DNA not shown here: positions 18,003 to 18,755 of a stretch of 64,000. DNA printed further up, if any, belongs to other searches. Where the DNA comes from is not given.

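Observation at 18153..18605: Minimal 2H phosphoesterase (two HxTx motifs), a candidate Acb1-like cyclic-nucleotide/RNA-end processing enzyme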

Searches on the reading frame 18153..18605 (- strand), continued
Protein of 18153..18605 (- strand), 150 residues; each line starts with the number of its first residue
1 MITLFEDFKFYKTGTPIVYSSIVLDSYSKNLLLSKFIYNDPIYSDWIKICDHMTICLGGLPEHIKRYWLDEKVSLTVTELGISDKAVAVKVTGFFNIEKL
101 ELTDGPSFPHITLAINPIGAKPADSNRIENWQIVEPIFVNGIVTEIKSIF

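Call 33: find_related_loci(query=A1, collection=viral_contigs, flank=10000)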
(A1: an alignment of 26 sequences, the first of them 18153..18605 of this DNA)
Query A1 (150 aa) in viral_contigs; peptide patterns used: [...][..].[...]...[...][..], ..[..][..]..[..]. (x = any residue, [..] = any of these).
98 stretches matched a pattern; 41 encode a relative of the query (tblastn E <= 1e-3); 41 distinct loci.
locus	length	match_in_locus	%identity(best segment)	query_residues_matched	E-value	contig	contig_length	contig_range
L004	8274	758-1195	78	1-148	4e-75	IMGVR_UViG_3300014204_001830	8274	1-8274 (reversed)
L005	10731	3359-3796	78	1-148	4e-75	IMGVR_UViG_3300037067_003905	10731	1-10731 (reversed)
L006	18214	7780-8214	67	1-147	6e-63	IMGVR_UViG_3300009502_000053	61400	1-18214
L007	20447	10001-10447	67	1-147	2e-60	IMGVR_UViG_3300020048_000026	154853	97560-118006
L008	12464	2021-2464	59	1-146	2e-53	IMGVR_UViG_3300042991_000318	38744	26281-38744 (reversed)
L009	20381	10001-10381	43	15-146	4e-27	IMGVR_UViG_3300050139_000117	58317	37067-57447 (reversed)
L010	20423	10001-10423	40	9-147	1e-24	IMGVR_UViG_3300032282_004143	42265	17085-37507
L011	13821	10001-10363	42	17-146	4e-24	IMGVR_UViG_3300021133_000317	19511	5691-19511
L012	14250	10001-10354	40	17-146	1e-23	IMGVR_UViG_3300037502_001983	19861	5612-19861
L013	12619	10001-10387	41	17-148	3e-23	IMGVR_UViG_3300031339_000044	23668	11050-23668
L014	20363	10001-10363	42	17-146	6e-23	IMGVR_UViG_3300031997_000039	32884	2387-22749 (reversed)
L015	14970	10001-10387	41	17-148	6e-23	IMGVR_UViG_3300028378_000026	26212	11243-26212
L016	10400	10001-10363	42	17-146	5e-23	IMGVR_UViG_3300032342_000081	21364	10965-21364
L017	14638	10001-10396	42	18-147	1e-22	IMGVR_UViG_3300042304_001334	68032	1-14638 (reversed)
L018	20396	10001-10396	42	18-147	2e-22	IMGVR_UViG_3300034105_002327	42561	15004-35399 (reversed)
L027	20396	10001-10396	41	18-149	9e-22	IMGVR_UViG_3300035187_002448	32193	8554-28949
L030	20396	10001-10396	41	18-149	9e-22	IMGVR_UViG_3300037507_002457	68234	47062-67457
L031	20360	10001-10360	44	18-135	9e-21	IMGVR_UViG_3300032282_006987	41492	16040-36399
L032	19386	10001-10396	39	18-146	1e-19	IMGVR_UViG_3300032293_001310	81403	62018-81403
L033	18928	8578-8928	40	19-146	2e-19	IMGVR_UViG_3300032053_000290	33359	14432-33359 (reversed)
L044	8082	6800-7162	30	24-143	2e-7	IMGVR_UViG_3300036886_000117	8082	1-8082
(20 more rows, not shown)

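Call 44: search_protein_representatives(alignment_id=A1)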
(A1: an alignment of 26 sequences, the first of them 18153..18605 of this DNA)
Query: 26 sequences, 150 profile positions. Proteins with E-value up to 0.001 (for the whole library): 1529; up to 1e-10: 811; up to 1e-30: 8. The best 150 are listed.
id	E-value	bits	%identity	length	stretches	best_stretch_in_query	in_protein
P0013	2.6e-72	257.8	-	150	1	1-148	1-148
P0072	8.8e-45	168.4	-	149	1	6-147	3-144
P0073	3.0e-36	140.7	-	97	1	53-149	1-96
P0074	4.9e-35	136.8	-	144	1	1-149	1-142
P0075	2.0e-33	131.5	-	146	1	1-148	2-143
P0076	8.4e-33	129.5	-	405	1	9-149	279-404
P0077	1.8e-32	128.4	-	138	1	14-148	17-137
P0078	7.1e-31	123.3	-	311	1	15-148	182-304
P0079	1.2e-30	122.6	-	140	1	14-149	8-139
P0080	2.8e-30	121.4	-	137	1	11-148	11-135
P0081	4.9e-30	120.6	-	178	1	9-148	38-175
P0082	1.2e-29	119.3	-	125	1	16-149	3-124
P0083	1.6e-29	118.9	-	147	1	9-148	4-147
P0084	1.6e-29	118.9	-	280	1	15-149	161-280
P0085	1.7e-29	118.8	-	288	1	13-149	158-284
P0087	1.9e-29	118.6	-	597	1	15-148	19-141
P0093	1.0e-28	116.3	-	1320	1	6-148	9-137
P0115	1.6e-26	109.1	-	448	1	11-148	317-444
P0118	4.3e-26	107.8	-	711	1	14-148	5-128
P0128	1.5e-25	106.0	-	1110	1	15-149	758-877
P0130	2.2e-25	105.5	-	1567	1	15-149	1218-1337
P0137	4.9e-25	104.3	-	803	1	16-148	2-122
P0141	7.9e-25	103.7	-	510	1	13-149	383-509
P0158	8.2e-24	100.4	-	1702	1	15-149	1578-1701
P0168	2.7e-23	98.7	-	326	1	15-148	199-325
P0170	2.8e-23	98.7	-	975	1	11-148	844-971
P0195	2.0e-22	95.8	-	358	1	12-148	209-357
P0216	1.2e-21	93.4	-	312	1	18-147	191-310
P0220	1.4e-21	93.1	-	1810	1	15-149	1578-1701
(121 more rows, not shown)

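Call 45: search_protein_families(library=pfam, proteins=[L030:13856-14878:+, L044:4897-6123:+, L031:5257-5703:+, L030:10694-11686:+, L027:12197-13774:-, L027:2949-3641:+, L032:8141-8869:+, L033:9290-11449:+, L014:2844-4637:+], max_evalue=0.01)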
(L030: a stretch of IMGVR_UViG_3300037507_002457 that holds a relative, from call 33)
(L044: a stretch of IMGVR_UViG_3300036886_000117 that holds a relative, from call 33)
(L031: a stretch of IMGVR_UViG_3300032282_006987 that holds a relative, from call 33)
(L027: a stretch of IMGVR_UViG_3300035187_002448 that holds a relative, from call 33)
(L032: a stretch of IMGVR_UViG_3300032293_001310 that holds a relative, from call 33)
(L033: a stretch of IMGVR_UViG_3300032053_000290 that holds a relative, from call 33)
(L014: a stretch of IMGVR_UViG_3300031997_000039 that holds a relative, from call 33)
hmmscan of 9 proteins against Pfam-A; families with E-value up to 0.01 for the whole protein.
L030:13856-14878:+ (340 aa): 2 families
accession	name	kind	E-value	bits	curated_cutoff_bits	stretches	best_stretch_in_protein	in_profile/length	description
PF21189.3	PHA02142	-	7.5e-29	100.5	27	1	5-91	1-92/92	PHA02142 OB-fold domain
PF09414.15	RNA_ligase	-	9e-24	84.9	27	1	160-328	4-169/171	RNA ligase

L044:4897-6123:+ (408 aa): 2 families
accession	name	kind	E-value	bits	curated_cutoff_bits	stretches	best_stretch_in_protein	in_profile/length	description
PF01743.26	PolyA_pol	-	1e-31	110.4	23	1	31-153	1-126/126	Poly A polymerase head domain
PF12627.12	PolyA_pol_RNAbd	-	2.8e-08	33.8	22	1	180-241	1-60/64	Probable RNA and SrmB- binding site of polymerase A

L031:5257-5703:+ (148 aa): 6 families
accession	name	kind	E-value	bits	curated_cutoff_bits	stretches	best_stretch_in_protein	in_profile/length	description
PF13671.12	AAA_33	-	5.9e-25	88.7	27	1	5-132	1-139/143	AAA domain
PF08433.16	KTI12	-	1.3e-07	31.9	22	1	5-131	3-135/271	Chromatin associated protein KTI12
PF06414.18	Zeta_toxin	-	2.8e-05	24.1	22.3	1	2-120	15-146/199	Zeta toxin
PF01583.26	APS_kinase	-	0.00012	22.6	21.1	1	6-116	5-120/152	Adenylylsulphate kinase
PF13207.12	AAA_17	-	0.0016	19.1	27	1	9-106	1-93/136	AAA domain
PF13555.12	AAA_29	-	0.0045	17.2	27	0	7-19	26-38/61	P-loop containing region of AAA domain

L030:10694-11686:+ (330 aa): 0 families

L027:12197-13774:- (525 aa): 1 family
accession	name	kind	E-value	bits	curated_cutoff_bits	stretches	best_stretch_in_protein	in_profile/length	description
PF23802.1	DUF7178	-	0.0059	17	27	0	359-386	165-192/193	Family of unknown function (DUF7178)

L027:2949-3641:+ (230 aa): 0 families

L032:8141-8869:+ (242 aa): 0 families

L033:9290-11449:+ (719 aa): 4 families
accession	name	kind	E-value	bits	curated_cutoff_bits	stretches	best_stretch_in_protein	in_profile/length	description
PF01743.26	PolyA_pol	-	8.2e-22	78.3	23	1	273-416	1-126/126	Poly A polymerase head domain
PF12627.12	PolyA_pol_RNAbd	-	5e-17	61.8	22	1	443-499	1-57/64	Probable RNA and SrmB- binding site of polymerase A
PF01966.28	HD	-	1.4e-08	35.5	22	1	536-617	28-107/116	HD domain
PF13735.12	tRNA_NucTran2_2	-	2.7e-05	24.6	27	1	565-700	19-136/149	tRNA nucleotidyltransferase domain 2 putative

L014:2844-4637:+ (597 aa): 4 families
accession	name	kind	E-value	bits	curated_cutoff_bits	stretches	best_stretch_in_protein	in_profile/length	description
PF01743.26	PolyA_pol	-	2.2e-18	67.3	23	1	146-294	1-126/126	Poly A polymerase head domain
PF12627.12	PolyA_pol_RNAbd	-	1.4e-15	57.2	22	1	332-381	12-61/64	Probable RNA and SrmB- binding site of polymerase A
PF01966.28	HD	-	4.6e-08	33.8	22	1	413-515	27-113/116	HD domain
PF13735.12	tRNA_NucTran2_2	-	5.7e-06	26.8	27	1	447-574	21-132/149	tRNA nucleotidyltransferase domain 2 putative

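Call 46: search_protein_families(library=pfam, proteins=[P0076, P0087, P0093, P0128, P0130, P0118, P0137, P0115, P0141, P0170], max_evalue=0.001)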
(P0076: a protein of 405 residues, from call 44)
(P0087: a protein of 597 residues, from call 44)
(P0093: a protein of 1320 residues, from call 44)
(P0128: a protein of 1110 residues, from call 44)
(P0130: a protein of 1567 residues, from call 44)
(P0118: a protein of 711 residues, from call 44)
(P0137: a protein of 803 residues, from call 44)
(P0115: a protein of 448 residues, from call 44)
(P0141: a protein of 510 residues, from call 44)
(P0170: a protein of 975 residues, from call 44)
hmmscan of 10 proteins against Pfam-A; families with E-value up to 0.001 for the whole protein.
P0076 (405 aa): 3 families
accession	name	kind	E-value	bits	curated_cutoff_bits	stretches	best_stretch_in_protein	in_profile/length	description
PF13671.12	AAA_33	-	3.6e-07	31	27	1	128-230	1-100/143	AAA domain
PF08302.16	tRNA_lig_CPD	-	1e-06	28.9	23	1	311-387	135-218/250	Fungal tRNA ligase phosphodiesterase domain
PF13238.12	AAA_18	-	0.00038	21.3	29.4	0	131-209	3-81/128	AAA domain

P0087 (597 aa): 0 families

P0093 (1320 aa): 4 families
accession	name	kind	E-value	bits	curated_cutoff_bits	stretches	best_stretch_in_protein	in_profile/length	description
PF13563.12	2_5_RNA_ligase2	-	2.1e-10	41.3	27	1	210-298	25-120/152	2'-5' RNA ligase superfamily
PF23474.1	Acb1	-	2.3e-06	27.8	27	1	210-307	34-124/144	Anti-CBASS protein Acb1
PF02834.22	LigT_PEase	-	1.3e-05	25.8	23.3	0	264-301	9-49/87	LigT like Phosphoesterase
PF08302.16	tRNA_lig_CPD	-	0.00043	20.3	23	0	45-127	136-224/250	Fungal tRNA ligase phosphodiesterase domain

P0128 (1110 aa): 2 families
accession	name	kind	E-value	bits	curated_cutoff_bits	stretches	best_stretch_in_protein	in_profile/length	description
PF01743.26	PolyA_pol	-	7.2e-24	85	23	1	357-483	3-123/126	Poly A polymerase head domain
PF12627.12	PolyA_pol_RNAbd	-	2.3e-06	27.7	22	1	513-569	1-60/64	Probable RNA and SrmB- binding site of polymerase A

P0130 (1567 aa): 3 families
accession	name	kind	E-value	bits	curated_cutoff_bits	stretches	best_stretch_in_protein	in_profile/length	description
PF01743.26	PolyA_pol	-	5.6e-24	85.3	23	1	729-855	3-123/126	Poly A polymerase head domain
PF03235.19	GmrSD_N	-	2.5e-07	31.5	33.2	0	307-394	38-128/199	GmrSD restriction endonuclease, N-terminal domain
PF12627.12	PolyA_pol_RNAbd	-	5.5e-06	26.5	22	1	885-941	1-60/64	Probable RNA and SrmB- binding site of polymerase A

P0118 (711 aa): 3 families
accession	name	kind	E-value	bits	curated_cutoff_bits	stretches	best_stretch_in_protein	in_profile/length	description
PF01743.26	PolyA_pol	-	1.1e-21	77.9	23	1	164-294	1-126/126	Poly A polymerase head domain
PF12627.12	PolyA_pol_RNAbd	-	2.3e-16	59.7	22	1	319-375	1-57/64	Probable RNA and SrmB- binding site of polymerase A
PF10307.15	HAD_SAK_1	-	0.00013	22.2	25.6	1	601-693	63-167/203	HAD domain family 1 in Swiss Army Knife RNA repair proteins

P0137 (803 aa): 3 families
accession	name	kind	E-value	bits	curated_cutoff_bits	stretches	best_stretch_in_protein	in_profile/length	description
PF01743.26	PolyA_pol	-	1.1e-22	81.1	23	1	247-386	1-125/126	Poly A polymerase head domain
PF13735.12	tRNA_NucTran2_2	-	1.4e-06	28.8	27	1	573-622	97-149/149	tRNA nucleotidyltransferase domain 2 putative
PF12627.12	PolyA_pol_RNAbd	-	1.8e-06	28.1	22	1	412-457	1-46/64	Probable RNA and SrmB- binding site of polymerase A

P0115 (448 aa): 0 families

P0141 (510 aa): 0 families

P0170 (975 aa): 2 families
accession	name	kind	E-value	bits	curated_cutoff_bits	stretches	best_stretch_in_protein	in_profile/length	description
PF01743.26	PolyA_pol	-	1.3e-23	84.2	23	1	470-598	2-126/126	Poly A polymerase head domain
PF12627.12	PolyA_pol_RNAbd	-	9.1e-13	48.2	22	1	623-679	1-57/64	Probable RNA and SrmB- binding site of polymerase A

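Call 67: fold_search(model_id=the predicted structure, library=viral)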
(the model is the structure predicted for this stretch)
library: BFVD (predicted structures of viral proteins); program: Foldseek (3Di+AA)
matches with E <= 10: 409; with E <= 0.001: 7
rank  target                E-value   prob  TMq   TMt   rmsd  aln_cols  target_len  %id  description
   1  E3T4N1                7.3e-06  1.00  0.58  0.14   6.4       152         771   23  Uncharacterized protein [Cafeteria roenbergensis virus (strain BV-PW1)]
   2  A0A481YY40            1.2e-05  1.00  0.57  0.13   5.4       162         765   18  RNA ligase [Marseillevirus LCMAC202]
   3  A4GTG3                2.7e-05  1.00  0.60  0.09   6.5       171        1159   17  Envelope polyprotein [Walleye dermal sarcoma virus]
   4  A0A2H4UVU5            3.2e-05  1.00  0.57  0.44   7.0       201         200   14  Uncharacterized protein [Bodo saltans virus]
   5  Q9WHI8                1.1e-04  1.00  0.57  0.08   5.2       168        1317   18  Envelope polyprotein [Walleye epidermal hyperplasia virus 1]
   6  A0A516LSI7            1.6e-04  1.00  0.51  0.50   6.7       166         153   16  (no name in the UniProt tables at hand)
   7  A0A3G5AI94            3.0e-04  1.00  0.56  0.31   4.2       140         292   13  Uncharacterized protein [Sylvanvirus sp.]
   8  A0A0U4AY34            1.3e-03  1.00  0.44  0.41  11.7       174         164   11  (no name in the UniProt tables at hand)
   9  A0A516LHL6            1.5e-03  1.00  0.46  0.45   7.2       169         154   12  (no name in the UniProt tables at hand)
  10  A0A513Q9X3            1.6e-03  1.00  0.46  0.07   6.2       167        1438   11  Polyprotein 1a (Fragment) [Porcine torovirus]
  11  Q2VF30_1              2.1e-03  1.00  0.56  0.10  11.6       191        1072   11  (no name in the UniProt tables at hand)
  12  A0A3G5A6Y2            3.1e-03  1.00  0.50  0.12   4.1       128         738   21  Uncharacterized protein (Fragment) [Homavirus sp.]
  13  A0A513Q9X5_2          3.8e-03  1.00  0.47  0.10   5.9       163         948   12  Polyprotein 1ab (Fragment) [Porcine torovirus]
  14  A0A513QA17            4.5e-03  1.00  0.52  0.15   5.7       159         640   12  Polyprotein 1ab (Fragment) [Porcine torovirus]
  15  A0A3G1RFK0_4          4.5e-03  0.99  0.45  0.07  12.5       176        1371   10  (no name in the UniProt tables at hand)
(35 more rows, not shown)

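Call 73: find_encoding_contigs(protein=P0070, flank=10000, max_places=2)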
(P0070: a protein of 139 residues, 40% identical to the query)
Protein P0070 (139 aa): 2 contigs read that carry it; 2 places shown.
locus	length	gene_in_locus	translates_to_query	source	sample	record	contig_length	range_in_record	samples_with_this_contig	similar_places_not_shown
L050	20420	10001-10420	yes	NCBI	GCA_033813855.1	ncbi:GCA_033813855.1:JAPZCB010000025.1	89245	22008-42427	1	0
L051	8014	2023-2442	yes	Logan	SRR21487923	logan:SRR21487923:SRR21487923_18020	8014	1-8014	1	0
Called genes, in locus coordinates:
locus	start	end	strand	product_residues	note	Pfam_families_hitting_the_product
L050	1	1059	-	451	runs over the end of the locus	-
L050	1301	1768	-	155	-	-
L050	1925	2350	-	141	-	-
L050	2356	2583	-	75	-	-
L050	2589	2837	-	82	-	-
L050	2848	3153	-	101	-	-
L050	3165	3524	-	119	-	-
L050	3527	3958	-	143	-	-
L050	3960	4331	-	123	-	-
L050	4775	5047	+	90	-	-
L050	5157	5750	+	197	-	-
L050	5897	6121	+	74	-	-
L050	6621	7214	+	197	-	-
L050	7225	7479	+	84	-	-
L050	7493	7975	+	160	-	PF13671:AAA_33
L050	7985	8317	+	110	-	-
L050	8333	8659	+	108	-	-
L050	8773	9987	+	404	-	-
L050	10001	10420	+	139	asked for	-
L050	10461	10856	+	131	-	PF02675:AdoMet_dc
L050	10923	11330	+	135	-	-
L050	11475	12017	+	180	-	-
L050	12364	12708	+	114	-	-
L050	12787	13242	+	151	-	-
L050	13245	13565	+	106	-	-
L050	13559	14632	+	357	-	PF01467:CTP_transf_like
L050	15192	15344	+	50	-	-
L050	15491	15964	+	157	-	-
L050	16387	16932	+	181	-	PF01844:HNH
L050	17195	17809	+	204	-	-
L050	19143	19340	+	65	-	PF20600:ExoX-like_C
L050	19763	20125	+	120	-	-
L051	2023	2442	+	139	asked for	-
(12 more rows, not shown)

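Call 74: find_encoding_contigs(protein=P0016, flank=10000, max_places=2)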
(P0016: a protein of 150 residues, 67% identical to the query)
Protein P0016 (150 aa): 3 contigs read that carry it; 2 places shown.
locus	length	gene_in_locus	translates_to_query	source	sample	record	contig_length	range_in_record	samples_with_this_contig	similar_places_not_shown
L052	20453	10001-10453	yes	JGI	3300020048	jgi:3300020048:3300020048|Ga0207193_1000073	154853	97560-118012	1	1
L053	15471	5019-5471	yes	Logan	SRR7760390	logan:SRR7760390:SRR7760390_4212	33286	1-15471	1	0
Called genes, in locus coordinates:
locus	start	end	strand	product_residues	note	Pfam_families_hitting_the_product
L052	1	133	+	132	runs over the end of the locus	-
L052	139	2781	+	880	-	-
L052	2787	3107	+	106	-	-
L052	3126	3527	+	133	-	-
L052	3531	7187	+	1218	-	-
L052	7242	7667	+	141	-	-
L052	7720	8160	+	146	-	PF18894:PhageMetallopep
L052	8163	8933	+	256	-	-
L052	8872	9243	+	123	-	-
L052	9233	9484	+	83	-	-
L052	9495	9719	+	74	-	-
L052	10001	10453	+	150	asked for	-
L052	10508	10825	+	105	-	-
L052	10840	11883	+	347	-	-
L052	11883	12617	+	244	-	PF10021:PARG_cat_microb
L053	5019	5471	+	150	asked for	-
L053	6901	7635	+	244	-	PF10021:PARG_cat_microb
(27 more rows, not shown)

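Call 81: list_cluster_members(proteins=[P0128, P0130, P0158, P0220, P0170, P0118, P0076, P0093, P0195, P0168])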
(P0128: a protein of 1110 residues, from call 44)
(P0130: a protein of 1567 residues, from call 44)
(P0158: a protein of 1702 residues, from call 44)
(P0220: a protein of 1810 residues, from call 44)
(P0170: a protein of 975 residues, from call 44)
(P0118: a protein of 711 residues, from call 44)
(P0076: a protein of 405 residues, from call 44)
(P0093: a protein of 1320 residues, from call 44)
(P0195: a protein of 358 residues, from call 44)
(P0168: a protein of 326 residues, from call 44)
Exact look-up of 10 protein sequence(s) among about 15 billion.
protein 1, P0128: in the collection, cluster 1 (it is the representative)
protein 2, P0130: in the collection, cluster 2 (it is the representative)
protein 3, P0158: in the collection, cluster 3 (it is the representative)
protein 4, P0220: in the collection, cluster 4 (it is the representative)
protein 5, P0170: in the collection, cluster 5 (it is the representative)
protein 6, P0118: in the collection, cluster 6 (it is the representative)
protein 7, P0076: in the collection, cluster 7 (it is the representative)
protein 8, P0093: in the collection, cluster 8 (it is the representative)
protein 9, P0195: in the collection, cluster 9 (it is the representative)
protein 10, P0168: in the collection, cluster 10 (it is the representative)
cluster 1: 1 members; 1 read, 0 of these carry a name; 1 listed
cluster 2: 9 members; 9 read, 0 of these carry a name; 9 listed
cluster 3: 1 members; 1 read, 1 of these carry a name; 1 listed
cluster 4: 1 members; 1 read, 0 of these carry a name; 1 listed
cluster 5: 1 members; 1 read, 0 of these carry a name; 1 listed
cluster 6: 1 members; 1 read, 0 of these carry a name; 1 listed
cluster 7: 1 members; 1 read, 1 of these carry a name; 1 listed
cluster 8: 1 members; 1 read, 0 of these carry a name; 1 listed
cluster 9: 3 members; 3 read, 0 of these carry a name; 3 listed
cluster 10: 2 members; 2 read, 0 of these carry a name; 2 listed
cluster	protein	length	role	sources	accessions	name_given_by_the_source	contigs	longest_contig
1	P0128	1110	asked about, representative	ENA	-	-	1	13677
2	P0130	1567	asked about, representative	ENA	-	-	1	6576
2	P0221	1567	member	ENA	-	-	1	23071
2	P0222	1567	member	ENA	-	-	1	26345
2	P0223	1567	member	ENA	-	-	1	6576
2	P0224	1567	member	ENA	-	-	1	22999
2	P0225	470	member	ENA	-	-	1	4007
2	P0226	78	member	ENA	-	-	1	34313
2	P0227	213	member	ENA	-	-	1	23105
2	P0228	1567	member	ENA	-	-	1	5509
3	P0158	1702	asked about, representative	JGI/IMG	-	tRNA nucleotidyltransferase/poly(A) polymerase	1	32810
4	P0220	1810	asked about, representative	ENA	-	-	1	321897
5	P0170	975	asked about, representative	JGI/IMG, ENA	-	-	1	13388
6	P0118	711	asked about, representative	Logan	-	-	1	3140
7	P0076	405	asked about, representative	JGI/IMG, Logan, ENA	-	Fe-S cluster assembly ATPase SufC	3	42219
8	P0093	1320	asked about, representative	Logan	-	-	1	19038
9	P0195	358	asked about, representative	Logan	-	-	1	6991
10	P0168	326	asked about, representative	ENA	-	-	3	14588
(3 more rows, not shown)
